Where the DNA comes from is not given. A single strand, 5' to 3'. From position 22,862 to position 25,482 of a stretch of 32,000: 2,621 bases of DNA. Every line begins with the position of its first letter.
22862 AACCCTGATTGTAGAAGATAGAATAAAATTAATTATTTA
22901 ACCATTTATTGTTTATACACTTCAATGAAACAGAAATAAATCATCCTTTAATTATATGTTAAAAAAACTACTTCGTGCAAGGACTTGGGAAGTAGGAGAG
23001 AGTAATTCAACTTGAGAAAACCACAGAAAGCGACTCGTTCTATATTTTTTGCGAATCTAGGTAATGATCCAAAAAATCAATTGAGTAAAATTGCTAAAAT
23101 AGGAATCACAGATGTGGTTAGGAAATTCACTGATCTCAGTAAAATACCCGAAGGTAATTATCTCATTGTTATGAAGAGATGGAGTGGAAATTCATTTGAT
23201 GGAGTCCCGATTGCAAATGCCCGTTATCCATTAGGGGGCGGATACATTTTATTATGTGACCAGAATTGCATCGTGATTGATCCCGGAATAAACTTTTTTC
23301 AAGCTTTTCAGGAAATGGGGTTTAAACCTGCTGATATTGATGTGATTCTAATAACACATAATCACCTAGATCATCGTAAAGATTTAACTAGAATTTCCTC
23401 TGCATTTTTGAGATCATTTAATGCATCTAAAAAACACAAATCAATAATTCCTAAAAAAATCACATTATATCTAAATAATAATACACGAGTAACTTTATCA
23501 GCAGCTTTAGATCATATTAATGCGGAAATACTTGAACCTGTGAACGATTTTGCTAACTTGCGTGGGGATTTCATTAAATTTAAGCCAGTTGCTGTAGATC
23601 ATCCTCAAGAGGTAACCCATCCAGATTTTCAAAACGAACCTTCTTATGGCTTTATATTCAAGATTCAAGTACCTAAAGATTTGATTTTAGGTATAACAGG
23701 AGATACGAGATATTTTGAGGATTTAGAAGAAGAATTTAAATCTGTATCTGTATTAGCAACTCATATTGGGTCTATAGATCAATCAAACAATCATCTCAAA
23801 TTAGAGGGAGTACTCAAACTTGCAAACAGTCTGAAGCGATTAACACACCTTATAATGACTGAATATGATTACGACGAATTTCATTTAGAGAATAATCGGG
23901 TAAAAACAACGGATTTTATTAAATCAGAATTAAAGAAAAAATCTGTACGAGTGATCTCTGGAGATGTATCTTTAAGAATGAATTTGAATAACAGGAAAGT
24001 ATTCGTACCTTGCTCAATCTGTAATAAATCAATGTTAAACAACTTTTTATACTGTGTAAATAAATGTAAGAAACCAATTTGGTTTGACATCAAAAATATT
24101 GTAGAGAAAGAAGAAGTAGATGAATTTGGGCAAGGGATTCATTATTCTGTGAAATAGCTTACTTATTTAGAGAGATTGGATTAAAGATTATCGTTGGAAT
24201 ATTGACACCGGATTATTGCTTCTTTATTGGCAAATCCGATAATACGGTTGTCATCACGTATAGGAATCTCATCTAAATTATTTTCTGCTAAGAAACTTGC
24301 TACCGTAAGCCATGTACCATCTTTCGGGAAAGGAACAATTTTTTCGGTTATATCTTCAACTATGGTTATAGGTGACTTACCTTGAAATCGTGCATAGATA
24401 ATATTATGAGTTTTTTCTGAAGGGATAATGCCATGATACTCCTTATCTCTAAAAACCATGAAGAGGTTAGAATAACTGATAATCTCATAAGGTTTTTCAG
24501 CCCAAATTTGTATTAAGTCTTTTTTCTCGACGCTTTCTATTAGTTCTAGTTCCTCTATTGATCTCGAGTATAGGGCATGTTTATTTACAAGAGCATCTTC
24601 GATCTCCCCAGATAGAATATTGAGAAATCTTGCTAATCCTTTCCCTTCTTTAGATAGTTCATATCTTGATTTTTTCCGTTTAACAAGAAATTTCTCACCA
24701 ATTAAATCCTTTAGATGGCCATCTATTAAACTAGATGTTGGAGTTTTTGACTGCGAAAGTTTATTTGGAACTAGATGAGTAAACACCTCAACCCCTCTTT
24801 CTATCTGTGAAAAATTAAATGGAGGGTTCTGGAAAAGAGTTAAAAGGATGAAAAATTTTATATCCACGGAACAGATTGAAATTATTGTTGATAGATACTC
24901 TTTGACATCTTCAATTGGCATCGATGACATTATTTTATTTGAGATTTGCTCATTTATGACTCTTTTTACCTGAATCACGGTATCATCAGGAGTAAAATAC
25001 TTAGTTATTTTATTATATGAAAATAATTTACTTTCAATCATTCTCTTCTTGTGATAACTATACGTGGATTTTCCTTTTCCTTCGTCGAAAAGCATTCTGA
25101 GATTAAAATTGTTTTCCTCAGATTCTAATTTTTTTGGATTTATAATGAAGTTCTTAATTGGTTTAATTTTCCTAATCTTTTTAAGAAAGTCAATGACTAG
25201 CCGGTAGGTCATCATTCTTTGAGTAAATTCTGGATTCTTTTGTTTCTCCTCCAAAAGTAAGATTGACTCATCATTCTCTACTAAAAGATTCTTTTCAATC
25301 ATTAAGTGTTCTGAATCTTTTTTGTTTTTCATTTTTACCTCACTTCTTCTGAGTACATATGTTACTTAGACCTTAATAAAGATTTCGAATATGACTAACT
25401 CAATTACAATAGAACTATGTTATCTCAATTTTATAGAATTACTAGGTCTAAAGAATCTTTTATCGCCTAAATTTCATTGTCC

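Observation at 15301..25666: Recombinase-less 10.4-kb cargo element bounded by inverted arrays of a ~21-bp box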

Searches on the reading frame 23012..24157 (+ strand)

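Call 5: search_protein_families(library=pfam, proteins=[window:23012-24157:+], max_evalue=0.01)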
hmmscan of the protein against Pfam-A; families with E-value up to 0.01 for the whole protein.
window:23012-24157:+ (381 aa): 4 families
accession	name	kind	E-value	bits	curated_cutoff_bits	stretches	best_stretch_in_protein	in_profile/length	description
PF12706.13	Lactamase_B_2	-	4.1e-15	56.4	27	1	87-275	3-191/200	Beta-lactamase superfamily domain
PF00753.33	Lactamase_B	-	2.3e-08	34.7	22.7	1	83-129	14-64/196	Metallo-beta-lactamase superfamily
PF13483.12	Lactamase_B_3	-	8.3e-05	23.1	24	1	87-275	19-152/160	Beta-lactamase superfamily domain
PF23023.1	Anti-Pycsar_Apyc1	-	0.00058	19.8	50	1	81-128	26-73/250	Anti-Pycsar protein Apyc1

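Call 30: search_protein_families(library=ncbifam, proteins=[window:23012-24157:+], max_evalue=1)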
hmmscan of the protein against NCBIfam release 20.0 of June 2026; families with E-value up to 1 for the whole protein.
window:23012-24157:+ (381 aa): 31 families (the best 25 are shown)
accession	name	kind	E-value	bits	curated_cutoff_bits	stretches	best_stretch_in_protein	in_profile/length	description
TIGR02651.1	RNase_Z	equivalog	3.6e-06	26.3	292.95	1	79-170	22-112/302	ribonuclease Z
NF047919.1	lactonase_YtnP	equivalog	3.5e-05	23.2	425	1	97-140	88-132/274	YtnP family quorum-quenching lactonase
NF041851.1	cyc_nuc_deg_phdiest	equivalog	4e-05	23.1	400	1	76-251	20-183/253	cyclic nucleotide-degrading phosphodiesterase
NF001911.0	PRK00685.1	equivalog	5.6e-05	22.7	144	1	84-129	17-61/228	metal-dependent hydrolase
TIGR03413.1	GSH_gloB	equivalog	8e-05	22.1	200.8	1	81-163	16-95/248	hydroxyacylglutathione hydrolase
NF000801.0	PRK00055.1-3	equivalog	8e-05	21.8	252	1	80-159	25-103/307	ribonuclease Z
NF033105.1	bla_subclass_B3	equivalog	0.00025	20.4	240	1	99-131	52-84/257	subclass B3 metallo-beta-lactamase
NF012140.0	blaBJP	exception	0.001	17.9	600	1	78-130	58-115/294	BJP family subclass B3 metallo-beta-lactamase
NF000456.2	blaMSI-1_fam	exception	0.0012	18.2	550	1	98-128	76-109/289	MSI-1 family subclass B3 metallo-beta-lactamase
NF000469.2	CAR_gen_B3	exception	0.0014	17.7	500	1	97-129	101-133/311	CAR family subclass B3 metallo-beta-lactamase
NF000805.0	PRK00055.2-3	equivalog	0.002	17.4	416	1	76-126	23-73/307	ribonuclease Z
NF033184.1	B3_Acin_new1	exception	0.0027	16.9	580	1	77-129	51-108/283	putative subclass B3 metallo-beta-lactamase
NF047979.1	lactonase_AidB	equivalog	0.0028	17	360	1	97-133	82-118/271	AidB family quorum-quenching N-acyl homoserine lactonase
NF045893.1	ICE_Mbov_0398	domain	0.011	15.6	80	1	130-189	75-134/159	Mbov_0398 family ICE element protein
NF002553.0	PRK02113.1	equivalog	0.011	15.2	386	1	79-125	39-83/252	MBL fold metallo-hydrolase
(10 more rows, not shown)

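Call 98: search_protein_families(library=padloc, proteins=[window:23012-24157:+], max_evalue=0.01)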
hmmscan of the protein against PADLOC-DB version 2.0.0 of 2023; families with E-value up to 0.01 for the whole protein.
window:23012-24157:+ (381 aa): 0 families

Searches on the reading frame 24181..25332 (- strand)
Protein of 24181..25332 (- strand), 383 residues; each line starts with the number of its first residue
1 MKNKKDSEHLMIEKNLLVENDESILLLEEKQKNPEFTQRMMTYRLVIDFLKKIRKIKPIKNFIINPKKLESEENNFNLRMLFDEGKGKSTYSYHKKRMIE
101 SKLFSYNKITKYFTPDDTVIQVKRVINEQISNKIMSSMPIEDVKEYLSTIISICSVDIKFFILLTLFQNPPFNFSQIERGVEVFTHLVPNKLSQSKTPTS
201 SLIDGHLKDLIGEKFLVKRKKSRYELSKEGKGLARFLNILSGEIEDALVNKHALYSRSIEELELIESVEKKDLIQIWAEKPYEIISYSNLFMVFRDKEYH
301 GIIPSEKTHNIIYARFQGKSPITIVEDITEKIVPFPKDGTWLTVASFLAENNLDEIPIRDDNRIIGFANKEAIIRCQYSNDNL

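Call 5: search_protein_families(library=pfam, proteins=[window:24181-25332:-], max_evalue=0.01)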
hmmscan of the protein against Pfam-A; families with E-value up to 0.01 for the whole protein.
window:24181-25332:- (383 aa): 1 family
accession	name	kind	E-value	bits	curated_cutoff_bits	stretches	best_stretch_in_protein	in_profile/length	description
PF00571.33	CBS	-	0.0017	19.1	24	0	325-375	1-53/57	CBS domain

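Call 30: search_protein_families(library=ncbifam, proteins=[window:24181-25332:-], max_evalue=1)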
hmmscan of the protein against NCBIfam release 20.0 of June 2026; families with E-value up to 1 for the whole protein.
window:24181-25332:- (383 aa): 0 families

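Call 79: search_protein_families(library=pfam, proteins=[window:24181-25332:-], max_evalue=10)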
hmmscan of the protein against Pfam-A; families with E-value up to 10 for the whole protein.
window:24181-25332:- (383 aa): 1 family
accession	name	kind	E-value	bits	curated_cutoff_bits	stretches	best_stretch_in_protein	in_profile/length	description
PF00571.33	CBS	-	0.0017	19.1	24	1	325-375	1-53/57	CBS domain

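Call 98: search_protein_families(library=padloc, proteins=[window:24181-25332:-], max_evalue=0.01)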
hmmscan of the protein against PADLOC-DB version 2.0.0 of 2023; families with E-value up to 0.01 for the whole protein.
window:24181-25332:- (383 aa): 0 families
